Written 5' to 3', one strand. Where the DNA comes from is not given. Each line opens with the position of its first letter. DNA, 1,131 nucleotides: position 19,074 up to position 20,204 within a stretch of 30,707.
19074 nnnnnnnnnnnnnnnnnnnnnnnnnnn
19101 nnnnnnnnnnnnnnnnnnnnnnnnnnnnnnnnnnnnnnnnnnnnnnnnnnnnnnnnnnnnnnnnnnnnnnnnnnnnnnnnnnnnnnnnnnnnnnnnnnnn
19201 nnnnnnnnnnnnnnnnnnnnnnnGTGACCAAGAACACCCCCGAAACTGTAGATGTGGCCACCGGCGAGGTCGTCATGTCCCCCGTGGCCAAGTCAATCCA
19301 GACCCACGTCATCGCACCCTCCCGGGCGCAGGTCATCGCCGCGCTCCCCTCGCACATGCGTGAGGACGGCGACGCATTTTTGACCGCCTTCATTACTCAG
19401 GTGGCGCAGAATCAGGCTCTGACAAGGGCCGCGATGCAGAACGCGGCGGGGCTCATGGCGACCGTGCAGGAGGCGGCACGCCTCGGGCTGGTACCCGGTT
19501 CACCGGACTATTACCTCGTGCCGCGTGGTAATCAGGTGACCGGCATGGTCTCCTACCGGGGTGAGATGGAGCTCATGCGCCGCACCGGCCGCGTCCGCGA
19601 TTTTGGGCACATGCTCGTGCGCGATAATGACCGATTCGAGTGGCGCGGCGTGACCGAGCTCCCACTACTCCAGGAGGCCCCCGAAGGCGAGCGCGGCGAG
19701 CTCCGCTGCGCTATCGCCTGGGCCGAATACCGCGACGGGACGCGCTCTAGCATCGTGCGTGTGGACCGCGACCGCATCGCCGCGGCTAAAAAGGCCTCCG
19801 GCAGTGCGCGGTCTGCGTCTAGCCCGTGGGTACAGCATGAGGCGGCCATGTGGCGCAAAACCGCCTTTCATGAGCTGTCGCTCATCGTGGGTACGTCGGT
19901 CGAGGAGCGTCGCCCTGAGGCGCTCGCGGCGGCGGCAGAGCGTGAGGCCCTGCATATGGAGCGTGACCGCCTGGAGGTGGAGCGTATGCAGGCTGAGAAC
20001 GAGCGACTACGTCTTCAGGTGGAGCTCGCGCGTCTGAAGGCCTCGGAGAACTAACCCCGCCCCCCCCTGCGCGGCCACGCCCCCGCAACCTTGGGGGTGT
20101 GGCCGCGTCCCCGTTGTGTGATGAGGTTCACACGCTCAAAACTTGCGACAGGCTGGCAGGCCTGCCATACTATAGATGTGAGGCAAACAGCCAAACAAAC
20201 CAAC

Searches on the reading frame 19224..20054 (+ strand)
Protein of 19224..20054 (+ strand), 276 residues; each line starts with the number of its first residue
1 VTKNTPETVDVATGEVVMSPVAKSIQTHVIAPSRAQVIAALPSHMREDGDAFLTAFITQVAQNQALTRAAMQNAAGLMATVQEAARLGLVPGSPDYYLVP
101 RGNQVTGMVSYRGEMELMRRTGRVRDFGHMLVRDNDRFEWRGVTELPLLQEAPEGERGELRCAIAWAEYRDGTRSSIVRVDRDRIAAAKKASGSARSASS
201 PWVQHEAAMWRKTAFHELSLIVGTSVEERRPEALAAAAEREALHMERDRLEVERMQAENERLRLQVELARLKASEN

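Call 16: search_protein_families(library=pfam, proteins=[window:19224-20054:+], max_evalue=0.01)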
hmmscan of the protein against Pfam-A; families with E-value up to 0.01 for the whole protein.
window:19224-20054:+ (276 aa): 1 family
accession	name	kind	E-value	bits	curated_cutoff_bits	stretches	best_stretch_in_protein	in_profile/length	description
PF03837.19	RecT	-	5.2e-25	88.6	24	1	52-241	3-186/198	RecT family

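Call 18: find_related_loci(query=window:19224-20054:+, collection=viral_contigs, flank=10000)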
Query window:19224-20054:+ (276 aa) in viral_contigs; peptide patterns used: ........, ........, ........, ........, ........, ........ (x = any residue, [..] = any of these).
5 stretches matched a pattern; 1 encode a relative of the query (tblastn E <= 1e-3); 1 distinct loci.
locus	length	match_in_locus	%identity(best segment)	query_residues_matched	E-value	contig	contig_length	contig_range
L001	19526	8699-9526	95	1-276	6e-176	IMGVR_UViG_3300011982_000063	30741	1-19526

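Call 30: find_homologous_proteins(query=window:19224-20054:+, max_evalue=1e-10)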
Query window:19224-20054:+ (276 aa): 54 proteins with E <= 1e-10 among 8000 candidates.
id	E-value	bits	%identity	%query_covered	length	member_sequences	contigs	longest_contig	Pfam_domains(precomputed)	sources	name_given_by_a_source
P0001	3.7e-173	591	100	100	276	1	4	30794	PF03837.20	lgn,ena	-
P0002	2.7e-165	566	96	100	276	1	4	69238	PF03837.20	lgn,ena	-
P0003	1.1e-164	564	96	100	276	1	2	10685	PF03837.20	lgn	-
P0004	1.1e-164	564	95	100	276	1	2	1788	PF03837.20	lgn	-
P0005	1.3e-164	563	95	100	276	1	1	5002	PF03837.20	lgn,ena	-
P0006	1.5e-164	563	96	100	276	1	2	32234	PF03837.20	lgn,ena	-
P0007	2.4e-164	563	95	100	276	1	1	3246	PF03837.20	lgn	-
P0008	3.0e-164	562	96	100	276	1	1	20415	PF03837.20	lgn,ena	-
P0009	3.3e-164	562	96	100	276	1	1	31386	PF03837.20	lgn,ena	-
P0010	5.0e-164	561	95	100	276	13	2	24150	PF03837.20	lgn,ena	-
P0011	5.9e-164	561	95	100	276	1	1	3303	PF03837.20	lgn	-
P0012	7.1e-164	561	95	100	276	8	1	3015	PF03837.20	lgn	-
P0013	8.3e-164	561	95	100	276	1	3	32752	PF03837.20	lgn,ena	-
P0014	2.0e-163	560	95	100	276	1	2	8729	PF03837.20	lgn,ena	-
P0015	2.8e-163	559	95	100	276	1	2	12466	PF03837.20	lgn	-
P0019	5.9e-163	558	95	100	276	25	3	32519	PF03837.20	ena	-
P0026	2.1e-162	556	94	100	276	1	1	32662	PF03837.20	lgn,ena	-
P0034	2.7e-161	553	94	100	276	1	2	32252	PF03837.20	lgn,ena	-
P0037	1.2e-160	550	93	100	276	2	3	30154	PF03837.20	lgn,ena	-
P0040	1.6e-157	540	92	100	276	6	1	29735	PF03837.20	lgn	-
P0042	7.6e-146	502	87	99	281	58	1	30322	PF03837.20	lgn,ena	-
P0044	7.7e-138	476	85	97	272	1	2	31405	PF03837.20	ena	-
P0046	5.0e-134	463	79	100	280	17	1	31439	PF03837.20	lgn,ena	-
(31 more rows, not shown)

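Call 31: find_encoding_contigs(protein=P0046, flank=10000, max_places=3)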
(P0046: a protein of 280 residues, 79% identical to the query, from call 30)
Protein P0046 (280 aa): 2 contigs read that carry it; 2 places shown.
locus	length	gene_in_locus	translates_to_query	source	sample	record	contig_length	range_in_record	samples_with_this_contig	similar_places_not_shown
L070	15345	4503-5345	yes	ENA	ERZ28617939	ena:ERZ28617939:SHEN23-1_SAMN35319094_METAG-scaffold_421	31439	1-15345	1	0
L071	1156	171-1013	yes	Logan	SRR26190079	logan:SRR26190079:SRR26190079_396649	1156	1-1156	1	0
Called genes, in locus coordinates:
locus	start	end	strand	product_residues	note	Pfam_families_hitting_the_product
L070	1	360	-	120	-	?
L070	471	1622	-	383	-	-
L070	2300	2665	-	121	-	PF13730:HTH_36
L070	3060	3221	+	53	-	-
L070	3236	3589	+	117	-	-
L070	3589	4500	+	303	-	PF09588:YqaJ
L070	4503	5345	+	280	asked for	PF03837:RecT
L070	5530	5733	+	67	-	-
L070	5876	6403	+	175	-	-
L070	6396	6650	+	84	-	-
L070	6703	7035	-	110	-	PF23809:Phage_holin_9 (weak)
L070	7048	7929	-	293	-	PF01510:Amidase_2, PF08460:SH3_5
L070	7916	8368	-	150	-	-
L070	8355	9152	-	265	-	-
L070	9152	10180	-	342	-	-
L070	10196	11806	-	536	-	PF12708:Pect-lyase_RHGA_epim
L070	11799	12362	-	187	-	-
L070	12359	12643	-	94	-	-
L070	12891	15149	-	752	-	-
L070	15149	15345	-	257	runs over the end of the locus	-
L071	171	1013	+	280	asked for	PF03837:RecT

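Call 32: find_encoding_contigs(protein=P0044, flank=10000, max_places=3)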
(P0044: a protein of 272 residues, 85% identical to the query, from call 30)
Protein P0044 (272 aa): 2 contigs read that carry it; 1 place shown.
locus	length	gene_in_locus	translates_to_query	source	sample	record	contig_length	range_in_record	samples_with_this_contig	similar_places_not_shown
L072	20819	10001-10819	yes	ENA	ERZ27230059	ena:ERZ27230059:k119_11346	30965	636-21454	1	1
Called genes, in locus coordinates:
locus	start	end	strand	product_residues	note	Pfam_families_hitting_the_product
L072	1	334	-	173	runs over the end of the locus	-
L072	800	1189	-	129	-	-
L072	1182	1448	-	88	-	-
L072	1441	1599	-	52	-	-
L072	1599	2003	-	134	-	-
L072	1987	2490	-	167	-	-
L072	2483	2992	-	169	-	-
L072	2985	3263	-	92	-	-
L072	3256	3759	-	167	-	-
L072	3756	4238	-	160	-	-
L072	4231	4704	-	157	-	-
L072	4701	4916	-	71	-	-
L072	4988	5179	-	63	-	-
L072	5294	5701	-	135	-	PF05866:RusA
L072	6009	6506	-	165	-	PF00436:SSB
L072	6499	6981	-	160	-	-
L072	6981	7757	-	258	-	PF13730:HTH_36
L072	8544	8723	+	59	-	-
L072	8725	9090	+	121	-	-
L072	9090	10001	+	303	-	PF09588:YqaJ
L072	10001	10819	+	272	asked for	PF03837:RecT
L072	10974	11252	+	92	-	-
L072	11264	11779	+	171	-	-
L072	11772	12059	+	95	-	-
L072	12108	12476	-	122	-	PF23809:Phage_holin_9 (weak)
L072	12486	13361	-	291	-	PF01510:Amidase_2, PF08460:SH3_5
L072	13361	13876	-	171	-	PF07889:DUF1664 (faint), PF10874:DUF2746 (weak)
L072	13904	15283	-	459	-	-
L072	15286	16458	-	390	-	PF13385:Laminin_G_3 (weak)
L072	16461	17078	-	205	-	-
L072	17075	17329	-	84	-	-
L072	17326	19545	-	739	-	-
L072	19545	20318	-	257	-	-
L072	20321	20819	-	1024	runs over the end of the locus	-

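Call 33: find_encoding_contigs(protein=P0042, flank=10000, max_places=3)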
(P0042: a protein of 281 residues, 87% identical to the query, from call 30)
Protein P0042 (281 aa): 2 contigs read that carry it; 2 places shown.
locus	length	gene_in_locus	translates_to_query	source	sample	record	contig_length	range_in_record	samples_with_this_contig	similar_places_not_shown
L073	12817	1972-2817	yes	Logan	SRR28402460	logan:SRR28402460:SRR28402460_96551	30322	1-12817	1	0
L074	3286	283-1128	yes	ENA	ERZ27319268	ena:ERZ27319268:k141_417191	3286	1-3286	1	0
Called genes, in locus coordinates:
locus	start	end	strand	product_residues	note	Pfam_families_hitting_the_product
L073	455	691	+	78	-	-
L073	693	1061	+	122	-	-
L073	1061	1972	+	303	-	PF09588:YqaJ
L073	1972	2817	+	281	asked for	PF03837:RecT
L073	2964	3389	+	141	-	-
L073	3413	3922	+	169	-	-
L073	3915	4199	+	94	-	-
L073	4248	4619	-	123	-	PF23809:Phage_holin_9 (weak)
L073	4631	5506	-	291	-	PF01510:Amidase_2, PF08460:SH3_5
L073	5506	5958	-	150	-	-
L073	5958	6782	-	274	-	-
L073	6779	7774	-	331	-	-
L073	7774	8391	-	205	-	-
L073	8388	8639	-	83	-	-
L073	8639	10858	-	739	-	-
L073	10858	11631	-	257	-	-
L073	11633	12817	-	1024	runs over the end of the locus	PF01442:Apolipoprotein (faint)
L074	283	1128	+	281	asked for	PF03837:RecT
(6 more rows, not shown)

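Call 37: find_encoding_contigs(protein=P0002, flank=10000, max_places=4)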
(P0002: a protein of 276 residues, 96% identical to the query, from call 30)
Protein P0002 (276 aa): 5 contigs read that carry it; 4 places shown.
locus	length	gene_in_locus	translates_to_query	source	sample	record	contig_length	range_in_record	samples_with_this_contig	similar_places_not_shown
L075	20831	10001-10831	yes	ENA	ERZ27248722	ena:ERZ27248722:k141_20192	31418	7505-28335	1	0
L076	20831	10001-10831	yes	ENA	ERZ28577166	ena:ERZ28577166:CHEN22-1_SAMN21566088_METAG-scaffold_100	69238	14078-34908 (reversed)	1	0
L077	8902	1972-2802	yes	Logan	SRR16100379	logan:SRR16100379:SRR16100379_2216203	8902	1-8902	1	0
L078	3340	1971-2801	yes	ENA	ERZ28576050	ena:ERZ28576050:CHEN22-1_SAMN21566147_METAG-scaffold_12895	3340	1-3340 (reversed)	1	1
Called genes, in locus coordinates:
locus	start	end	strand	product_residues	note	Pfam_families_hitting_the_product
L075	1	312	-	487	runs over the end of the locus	PF20441:TerL_nuclease (weak)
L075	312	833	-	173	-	-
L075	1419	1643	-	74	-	-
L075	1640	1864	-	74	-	-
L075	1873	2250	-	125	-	-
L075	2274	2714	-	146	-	-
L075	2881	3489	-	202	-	-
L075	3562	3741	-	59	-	-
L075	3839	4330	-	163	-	-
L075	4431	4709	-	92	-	-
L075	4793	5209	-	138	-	PF05866:RusA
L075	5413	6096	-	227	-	PF01170:UPF0020 (faint), PF01555:N6_N4_Mtase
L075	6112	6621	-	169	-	PF00436:SSB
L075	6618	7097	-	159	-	-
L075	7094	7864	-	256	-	PF13730:HTH_36, PF00392:GntR (weak)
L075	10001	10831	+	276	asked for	PF03837:RecT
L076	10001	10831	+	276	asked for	PF03837:RecT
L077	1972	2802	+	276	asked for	PF03837:RecT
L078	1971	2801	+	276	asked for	PF03837:RecT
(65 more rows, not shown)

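Call 38: find_encoding_contigs(protein=P0040, flank=10000, max_places=2)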
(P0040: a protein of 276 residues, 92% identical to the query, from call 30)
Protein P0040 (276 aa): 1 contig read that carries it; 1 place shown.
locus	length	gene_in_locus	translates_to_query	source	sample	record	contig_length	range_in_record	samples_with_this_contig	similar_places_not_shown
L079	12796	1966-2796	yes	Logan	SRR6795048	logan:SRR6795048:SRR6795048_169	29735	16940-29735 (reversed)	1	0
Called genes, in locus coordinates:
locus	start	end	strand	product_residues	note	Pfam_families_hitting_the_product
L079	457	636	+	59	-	-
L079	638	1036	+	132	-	-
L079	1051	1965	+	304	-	PF09588:YqaJ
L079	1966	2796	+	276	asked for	PF03837:RecT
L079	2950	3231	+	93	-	-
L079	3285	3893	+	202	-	-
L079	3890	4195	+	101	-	-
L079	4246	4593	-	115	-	PF23809:Phage_holin_9 (weak)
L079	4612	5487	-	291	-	PF01510:Amidase_2, PF08460:SH3_5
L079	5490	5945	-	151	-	-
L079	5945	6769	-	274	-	-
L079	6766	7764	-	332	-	-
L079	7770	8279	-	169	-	-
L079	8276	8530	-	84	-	-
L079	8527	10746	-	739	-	-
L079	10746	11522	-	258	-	-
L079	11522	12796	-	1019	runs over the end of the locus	-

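Call 39: find_encoding_contigs(protein=P0037, flank=10000, max_places=3)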
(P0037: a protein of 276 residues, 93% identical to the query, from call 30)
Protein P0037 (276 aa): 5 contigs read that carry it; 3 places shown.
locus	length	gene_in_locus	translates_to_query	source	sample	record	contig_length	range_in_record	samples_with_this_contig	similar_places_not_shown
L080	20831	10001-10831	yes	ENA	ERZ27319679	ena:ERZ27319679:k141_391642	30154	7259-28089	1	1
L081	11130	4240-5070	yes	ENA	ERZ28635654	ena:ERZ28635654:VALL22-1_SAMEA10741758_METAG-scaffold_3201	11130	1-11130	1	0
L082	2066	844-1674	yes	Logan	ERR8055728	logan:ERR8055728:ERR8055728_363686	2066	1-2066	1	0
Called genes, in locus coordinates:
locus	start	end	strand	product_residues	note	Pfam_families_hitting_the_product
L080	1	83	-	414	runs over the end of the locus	PF05133:SPP1_portal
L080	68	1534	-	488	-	PF20441:TerL_nuclease (weak)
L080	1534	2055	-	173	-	-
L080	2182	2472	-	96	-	-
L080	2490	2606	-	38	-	-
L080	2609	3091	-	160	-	-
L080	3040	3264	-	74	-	-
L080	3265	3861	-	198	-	-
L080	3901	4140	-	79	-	-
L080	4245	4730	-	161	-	-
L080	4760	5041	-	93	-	-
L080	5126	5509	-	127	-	PF05866:RusA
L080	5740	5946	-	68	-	-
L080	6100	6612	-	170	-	PF00436:SSB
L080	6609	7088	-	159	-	-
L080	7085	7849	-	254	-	PF13730:HTH_36, PF00392:GntR (weak)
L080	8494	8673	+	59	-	-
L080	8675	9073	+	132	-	-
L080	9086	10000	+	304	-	PF09588:YqaJ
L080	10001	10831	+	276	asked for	PF03837:RecT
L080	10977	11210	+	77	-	-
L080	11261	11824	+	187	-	-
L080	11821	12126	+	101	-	-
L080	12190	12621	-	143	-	-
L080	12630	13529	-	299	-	PF01510:Amidase_2, PF08460:SH3_5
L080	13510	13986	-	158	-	-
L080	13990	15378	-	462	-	-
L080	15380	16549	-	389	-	PF13385:Laminin_G_3 (weak)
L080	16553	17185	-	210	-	-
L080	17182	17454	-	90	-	-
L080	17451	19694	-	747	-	-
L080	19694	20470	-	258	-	-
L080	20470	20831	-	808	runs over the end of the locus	?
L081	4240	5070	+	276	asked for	PF03837:RecT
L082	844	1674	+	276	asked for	PF03837:RecT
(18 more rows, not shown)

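Call 48: find_related_loci(query=A3, collection=metagenome_contigs, flank=10000)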
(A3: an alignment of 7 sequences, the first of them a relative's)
Query A3 (276 aa) in metagenome_contigs; peptide patterns used: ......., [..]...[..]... (x = any residue, [..] = any of these).
74 stretches matched a pattern; 11 encode a relative of the query (tblastn E <= 1e-3); 11 distinct loci.
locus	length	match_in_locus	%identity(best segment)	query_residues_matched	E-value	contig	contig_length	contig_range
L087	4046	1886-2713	96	1-276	0e+0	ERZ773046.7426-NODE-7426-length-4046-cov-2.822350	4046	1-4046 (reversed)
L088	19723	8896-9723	95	1-276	4e-176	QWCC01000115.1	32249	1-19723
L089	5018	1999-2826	95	1-276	2e-164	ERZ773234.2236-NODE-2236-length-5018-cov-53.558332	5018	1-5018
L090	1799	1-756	95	25-276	7e-174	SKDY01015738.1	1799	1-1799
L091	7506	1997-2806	87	7-275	2e-140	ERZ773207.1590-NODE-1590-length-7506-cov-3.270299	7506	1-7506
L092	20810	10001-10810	88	2-271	2e-129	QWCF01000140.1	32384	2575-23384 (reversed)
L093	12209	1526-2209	72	2-275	4e-96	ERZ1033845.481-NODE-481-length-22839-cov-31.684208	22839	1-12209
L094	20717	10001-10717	35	29-257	3e-30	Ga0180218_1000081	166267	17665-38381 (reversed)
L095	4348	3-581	39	63-260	9e-30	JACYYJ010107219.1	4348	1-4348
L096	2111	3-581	39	63-260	8e-30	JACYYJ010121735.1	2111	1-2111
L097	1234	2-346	38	118-230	2e-14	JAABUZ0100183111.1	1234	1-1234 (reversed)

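Call 59: search_protein_families(library=pfam, proteins=[L072:11264-11779:+, L070:5876-6403:+, L091:3290-3841:+, L079:3285-3893:+, L080:11261-11824:+, L001:10023-10607:+, L080:3265-3861:-, L072:3756-4238:-, L073:693-1061:+, L070:3236-3589:+], max_evalue=1)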
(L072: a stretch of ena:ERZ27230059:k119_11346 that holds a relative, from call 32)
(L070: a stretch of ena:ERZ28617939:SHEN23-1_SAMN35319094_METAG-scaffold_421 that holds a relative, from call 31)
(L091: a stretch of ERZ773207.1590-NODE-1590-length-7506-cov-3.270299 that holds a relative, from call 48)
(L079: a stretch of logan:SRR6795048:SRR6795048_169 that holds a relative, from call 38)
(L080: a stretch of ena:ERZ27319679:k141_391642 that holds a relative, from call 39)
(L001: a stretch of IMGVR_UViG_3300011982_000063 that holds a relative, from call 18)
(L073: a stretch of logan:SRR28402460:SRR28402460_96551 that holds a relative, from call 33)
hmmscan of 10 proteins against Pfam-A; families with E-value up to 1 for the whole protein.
L072:11264-11779:+ (171 aa): 0 families

L070:5876-6403:+ (175 aa): 1 family
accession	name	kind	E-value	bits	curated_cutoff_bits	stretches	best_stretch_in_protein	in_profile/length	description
PF02498.22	Bro-N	-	0.055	14.5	25.6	1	13-57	2-46/96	BRO family, N-terminal domain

L091:3290-3841:+ (183 aa): 0 families

L079:3285-3893:+ (202 aa): 1 family
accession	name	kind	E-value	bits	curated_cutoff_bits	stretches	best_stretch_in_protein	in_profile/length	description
PF05887.16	Trypan_PARP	-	0.028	14.9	100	1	129-142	66-79/134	Procyclic acidic repetitive protein (PARP)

L080:11261-11824:+ (187 aa): 1 family
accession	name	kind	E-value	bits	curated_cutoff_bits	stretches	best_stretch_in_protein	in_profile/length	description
PF06558.17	SecM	-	0.012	16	25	1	105-171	60-121/147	Secretion monitor precursor protein (SecM)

L001:10023-10607:+ (194 aa): 2 families
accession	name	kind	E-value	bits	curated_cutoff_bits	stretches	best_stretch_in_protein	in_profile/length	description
PF03007.21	WS_DGAT_cat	-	0.1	12.8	23.6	1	89-144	182-239/263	Wax ester synthase/diacylglycerol acyltransferase catalytic domain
PF13369.12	Transglut_core2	-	0.13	12.2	23.5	1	64-123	31-89/155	Transglutaminase-like superfamily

L080:3265-3861:- (198 aa): 6 families
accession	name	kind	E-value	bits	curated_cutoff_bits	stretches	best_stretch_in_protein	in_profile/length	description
PF10743.14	Phage_Cox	-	0.0026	18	27.5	1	135-178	5-48/87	Regulatory phage protein cox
PF12728.13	HTH_17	-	0.018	15.8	27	1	147-193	7-49/51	Helix-turn-helix domain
PF09889.16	DUF2116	-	0.042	14.3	26.8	1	50-79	4-33/59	Probable treble clef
PF13637.12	Ank_4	-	0.053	14.3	22.7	1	143-171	17-47/50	Ankyrin repeats (many copies)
PF18912.6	DZR_2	-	0.056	13.7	27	1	50-70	37-56/56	Double zinc ribbon domain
PF17969.6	Ldt_C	-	0.15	13.2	26.8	1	159-180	3-24/67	L,D-transpeptidase C-terminal domain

L072:3756-4238:- (160 aa): 1 family
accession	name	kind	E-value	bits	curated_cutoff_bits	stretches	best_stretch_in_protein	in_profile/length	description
PF12728.13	HTH_17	-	6.6e-05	23.5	27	1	96-148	1-49/51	Helix-turn-helix domain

L073:693-1061:+ (122 aa): 0 families

L070:3236-3589:+ (117 aa): 0 families

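Call 90: find_encoding_contigs(protein=P0019, flank=10000, max_places=3)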
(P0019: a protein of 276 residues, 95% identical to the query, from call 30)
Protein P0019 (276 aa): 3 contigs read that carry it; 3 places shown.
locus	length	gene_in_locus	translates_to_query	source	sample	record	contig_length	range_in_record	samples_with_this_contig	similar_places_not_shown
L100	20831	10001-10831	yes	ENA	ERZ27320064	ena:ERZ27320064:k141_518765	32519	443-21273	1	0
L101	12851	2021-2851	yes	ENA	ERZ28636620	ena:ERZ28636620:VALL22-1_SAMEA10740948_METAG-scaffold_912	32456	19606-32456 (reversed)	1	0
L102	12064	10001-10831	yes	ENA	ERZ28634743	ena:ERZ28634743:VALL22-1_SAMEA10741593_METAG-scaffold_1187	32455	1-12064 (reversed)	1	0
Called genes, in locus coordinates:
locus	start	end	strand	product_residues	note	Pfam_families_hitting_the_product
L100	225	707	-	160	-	-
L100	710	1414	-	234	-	-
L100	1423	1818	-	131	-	-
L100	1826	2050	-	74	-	-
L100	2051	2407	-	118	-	-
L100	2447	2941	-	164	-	-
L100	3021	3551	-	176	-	-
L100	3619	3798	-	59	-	-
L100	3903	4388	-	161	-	-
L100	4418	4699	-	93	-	-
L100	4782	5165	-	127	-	PF05866:RusA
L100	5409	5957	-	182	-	PF01555:N6_N4_Mtase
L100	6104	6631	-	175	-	PF00436:SSB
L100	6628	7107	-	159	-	-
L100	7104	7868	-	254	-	-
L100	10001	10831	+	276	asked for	PF03837:RecT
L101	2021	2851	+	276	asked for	PF03837:RecT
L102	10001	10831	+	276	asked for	PF03837:RecT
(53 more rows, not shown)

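Call 91: find_encoding_contigs(protein=P0034, flank=10000, max_places=2)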
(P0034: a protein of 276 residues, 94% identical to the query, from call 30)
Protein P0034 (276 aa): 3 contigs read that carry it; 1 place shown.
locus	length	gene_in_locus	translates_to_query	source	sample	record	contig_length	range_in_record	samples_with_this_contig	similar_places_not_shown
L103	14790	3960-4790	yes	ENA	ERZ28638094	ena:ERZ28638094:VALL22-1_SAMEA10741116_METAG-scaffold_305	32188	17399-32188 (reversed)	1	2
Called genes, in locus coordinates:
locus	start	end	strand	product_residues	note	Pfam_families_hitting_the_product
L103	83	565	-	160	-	PF00436:SSB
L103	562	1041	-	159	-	-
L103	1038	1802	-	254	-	-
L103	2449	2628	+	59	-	-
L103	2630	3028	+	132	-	-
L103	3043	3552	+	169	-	PF09588:YqaJ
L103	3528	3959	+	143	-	-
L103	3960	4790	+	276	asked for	PF03837:RecT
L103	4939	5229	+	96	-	-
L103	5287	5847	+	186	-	-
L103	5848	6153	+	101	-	-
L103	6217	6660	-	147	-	-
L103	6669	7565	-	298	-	PF01510:Amidase_2, PF08460:SH3_5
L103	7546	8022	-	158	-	-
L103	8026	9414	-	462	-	-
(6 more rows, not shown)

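Call 92: find_encoding_contigs(protein=P0026, flank=10000, max_places=2)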
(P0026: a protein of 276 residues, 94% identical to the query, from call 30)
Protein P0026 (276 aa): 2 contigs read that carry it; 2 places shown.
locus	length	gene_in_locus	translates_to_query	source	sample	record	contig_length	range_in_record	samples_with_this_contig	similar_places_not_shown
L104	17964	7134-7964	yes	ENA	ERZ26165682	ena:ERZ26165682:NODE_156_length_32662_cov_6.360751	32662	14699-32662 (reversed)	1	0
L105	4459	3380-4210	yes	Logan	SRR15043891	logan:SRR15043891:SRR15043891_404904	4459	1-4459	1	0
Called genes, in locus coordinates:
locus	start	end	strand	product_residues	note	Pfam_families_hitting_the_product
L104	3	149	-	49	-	?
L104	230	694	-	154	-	-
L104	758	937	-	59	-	-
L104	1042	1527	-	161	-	-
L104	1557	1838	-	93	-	-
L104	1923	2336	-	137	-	PF05866:RusA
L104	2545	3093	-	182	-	PF01555:N6_N4_Mtase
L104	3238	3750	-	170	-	PF00436:SSB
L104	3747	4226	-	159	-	-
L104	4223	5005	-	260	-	-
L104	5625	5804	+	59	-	-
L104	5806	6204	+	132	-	-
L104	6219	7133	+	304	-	PF09588:YqaJ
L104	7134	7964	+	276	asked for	PF03837:RecT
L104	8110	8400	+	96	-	-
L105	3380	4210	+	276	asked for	PF03837:RecT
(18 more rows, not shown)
